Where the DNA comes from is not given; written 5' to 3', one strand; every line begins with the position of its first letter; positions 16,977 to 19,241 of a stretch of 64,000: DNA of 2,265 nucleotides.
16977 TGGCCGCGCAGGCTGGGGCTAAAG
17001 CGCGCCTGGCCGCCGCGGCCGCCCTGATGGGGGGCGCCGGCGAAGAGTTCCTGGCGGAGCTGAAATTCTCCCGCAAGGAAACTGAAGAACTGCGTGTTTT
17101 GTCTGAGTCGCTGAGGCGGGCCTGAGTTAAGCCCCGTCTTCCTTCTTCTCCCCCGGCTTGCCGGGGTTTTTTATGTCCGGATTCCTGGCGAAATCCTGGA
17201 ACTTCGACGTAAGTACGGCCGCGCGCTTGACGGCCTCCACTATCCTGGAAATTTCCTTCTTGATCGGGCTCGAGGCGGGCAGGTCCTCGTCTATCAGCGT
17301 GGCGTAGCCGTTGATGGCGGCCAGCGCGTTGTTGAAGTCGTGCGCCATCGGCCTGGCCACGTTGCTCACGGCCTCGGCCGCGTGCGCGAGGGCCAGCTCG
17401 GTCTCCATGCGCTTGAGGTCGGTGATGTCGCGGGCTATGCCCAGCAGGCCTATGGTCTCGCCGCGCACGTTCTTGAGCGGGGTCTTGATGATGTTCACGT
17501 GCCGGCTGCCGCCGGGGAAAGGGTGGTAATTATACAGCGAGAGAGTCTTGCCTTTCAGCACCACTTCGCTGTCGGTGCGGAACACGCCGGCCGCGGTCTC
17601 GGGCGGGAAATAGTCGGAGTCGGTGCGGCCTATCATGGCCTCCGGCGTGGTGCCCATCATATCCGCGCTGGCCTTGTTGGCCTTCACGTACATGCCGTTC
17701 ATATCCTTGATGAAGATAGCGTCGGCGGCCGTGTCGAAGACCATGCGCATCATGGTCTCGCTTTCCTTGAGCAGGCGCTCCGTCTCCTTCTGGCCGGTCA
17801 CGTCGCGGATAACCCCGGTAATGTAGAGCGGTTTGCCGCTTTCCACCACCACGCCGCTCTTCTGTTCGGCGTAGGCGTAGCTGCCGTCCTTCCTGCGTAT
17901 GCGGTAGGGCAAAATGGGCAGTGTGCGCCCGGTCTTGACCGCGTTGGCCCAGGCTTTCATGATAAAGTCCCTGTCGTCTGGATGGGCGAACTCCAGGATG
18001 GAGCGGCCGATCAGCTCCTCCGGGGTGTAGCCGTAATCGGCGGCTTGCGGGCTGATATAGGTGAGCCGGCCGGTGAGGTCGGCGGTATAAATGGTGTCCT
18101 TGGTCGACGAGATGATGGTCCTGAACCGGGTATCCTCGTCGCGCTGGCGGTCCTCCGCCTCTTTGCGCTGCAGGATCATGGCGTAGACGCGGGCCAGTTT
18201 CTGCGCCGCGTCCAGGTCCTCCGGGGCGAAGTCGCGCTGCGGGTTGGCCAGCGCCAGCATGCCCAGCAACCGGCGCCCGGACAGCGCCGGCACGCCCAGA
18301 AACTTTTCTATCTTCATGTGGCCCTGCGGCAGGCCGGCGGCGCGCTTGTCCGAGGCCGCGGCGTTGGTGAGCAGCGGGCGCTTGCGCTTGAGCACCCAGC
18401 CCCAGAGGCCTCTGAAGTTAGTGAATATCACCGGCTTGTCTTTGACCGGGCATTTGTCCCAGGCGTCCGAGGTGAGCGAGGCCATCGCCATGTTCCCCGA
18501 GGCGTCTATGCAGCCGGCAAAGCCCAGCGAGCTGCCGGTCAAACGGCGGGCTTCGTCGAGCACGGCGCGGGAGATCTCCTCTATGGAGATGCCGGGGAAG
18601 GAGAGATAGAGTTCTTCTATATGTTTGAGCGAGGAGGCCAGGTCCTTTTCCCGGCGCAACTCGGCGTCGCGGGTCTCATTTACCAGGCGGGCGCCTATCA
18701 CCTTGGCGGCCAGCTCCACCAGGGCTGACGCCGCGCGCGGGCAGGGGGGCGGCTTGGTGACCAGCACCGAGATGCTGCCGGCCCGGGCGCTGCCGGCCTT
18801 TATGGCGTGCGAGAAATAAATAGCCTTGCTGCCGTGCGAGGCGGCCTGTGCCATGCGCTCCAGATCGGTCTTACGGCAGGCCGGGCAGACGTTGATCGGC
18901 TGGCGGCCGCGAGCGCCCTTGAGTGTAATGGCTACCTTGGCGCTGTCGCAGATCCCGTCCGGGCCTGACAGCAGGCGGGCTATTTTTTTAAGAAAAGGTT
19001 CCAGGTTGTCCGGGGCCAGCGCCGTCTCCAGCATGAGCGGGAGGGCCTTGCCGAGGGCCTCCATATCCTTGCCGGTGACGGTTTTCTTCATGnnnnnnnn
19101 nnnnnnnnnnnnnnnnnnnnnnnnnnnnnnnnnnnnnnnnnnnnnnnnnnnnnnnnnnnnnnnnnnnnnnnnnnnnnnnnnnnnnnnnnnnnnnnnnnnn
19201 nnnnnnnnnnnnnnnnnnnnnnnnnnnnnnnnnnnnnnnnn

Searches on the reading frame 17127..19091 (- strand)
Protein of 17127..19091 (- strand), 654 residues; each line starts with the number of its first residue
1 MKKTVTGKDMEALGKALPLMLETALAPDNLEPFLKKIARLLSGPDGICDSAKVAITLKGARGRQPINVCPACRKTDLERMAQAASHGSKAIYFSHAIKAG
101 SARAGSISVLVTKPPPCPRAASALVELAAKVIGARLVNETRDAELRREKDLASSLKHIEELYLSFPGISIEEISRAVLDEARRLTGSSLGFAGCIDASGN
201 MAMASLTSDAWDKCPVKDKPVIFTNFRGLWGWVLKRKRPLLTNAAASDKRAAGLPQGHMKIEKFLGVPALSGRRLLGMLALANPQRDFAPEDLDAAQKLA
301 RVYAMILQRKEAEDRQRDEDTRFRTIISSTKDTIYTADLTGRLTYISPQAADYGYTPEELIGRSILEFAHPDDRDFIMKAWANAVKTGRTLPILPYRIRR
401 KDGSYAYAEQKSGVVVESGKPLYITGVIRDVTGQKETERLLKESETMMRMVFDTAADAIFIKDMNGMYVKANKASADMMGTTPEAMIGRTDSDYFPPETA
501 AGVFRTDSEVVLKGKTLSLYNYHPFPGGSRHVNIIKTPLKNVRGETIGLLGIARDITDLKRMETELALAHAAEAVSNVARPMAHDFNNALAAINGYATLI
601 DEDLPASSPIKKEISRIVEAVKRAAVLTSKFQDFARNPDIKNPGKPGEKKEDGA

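Call 9: search_protein_families(library=pfam, proteins=[window:17127-19091:-])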
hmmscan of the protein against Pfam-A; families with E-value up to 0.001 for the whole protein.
window:17127-19091:- (654 aa): 9 families
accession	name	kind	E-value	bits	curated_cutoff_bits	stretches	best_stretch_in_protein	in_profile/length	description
PF08448.16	PAS_4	-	8e-34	116.6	23.1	2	452-561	1-110/110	PAS fold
PF13185.12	GAF_2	-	9.4e-23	81.4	28.6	1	169-308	3-136/136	GAF domain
PF00989.32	PAS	-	1e-19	71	22.6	2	322-431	2-113/113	PAS fold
PF08447.18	PAS_3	-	1.2e-19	70.8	25.6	1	345-428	3-89/89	PAS fold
PF13426.13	PAS_9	-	1.8e-18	67.1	27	2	334-432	4-102/103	PAS domain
PF01590.32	GAF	-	5.6e-15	56.5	22.4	1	170-305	2-131/133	GAF domain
PF13188.13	PAS_8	-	1.5e-08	34.7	21.8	1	448-500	3-55/65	PAS domain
PF00512.31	HisKA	-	2e-07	31.4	26.9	1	579-636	6-62/66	His Kinase A (phospho-acceptor) domain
PF13492.12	GAF_3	-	0.00012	22.9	27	0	171-305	3-125/129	GAF domain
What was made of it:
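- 17127..19091 (-): Sensor protein with GAF-PAS-PAS-HisKA domains. It ends at the phospho-acceptor domain and has no HATPase_c domain. Call 9.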

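Call 68: search_protein_families(library=ncbifam, proteins=[window:17127-19091:-], max_evalue=1e-10)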
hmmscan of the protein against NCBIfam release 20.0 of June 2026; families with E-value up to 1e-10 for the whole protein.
window:17127-19091:- (654 aa): 10 families
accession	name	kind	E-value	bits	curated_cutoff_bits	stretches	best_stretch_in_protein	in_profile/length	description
TIGR00229.1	sensory_box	domain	8.1e-41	139.1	22.9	2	318-440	2-125/126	PAS domain S-box protein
NF041777.1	sens_FixL_Rhizob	equivalog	5.8e-21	74.7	850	1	366-494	43-171/485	sensor protein FixL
NF008302.0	PRK11091.1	equivalog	1.5e-20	73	838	1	429-604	138-313/779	aerobic respiration two-component sensor histidine kinase ArcB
NF008468.0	PRK11360.1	equivalog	3.5e-19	68.6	646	1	441-636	263-456/616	two-component system sensor histidine kinase AtoS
NF053781.1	cdiGMPphdstlr2612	equivalog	4.9e-19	67.5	1600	1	306-515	572-784/1268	Tlr1612 family c-di-GMP phosphodiesterase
NF052573.1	HisKinEspAMyxo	equivalog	1.3e-18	66.5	1400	1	324-604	133-413/755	serine histidine kinase EspA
NF010076.0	PRK13557.1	subfamily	1.4e-14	53.4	631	1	469-637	56-229/540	histidine kinase famiy protein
NF047874.1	MASE3_PAS_HK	subfamily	2e-13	50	560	0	300-440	244-384/655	MASE3 domain-containing sensor histidine kinase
NF041880.1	EPS_EpsF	equivalog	5.5e-13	48.2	900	0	298-408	122-233/492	response regulator EpsF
NF010411.0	PRK13837.1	equivalog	7.6e-11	40.7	647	0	550-637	425-512/828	two-component system VirA-like sensor kinase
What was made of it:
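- Closest known: RsaE/RoxS of Staphylococcus and Bacillus. Different: The RR does not reach any NCBIfam equivalog cut-off (call 68).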
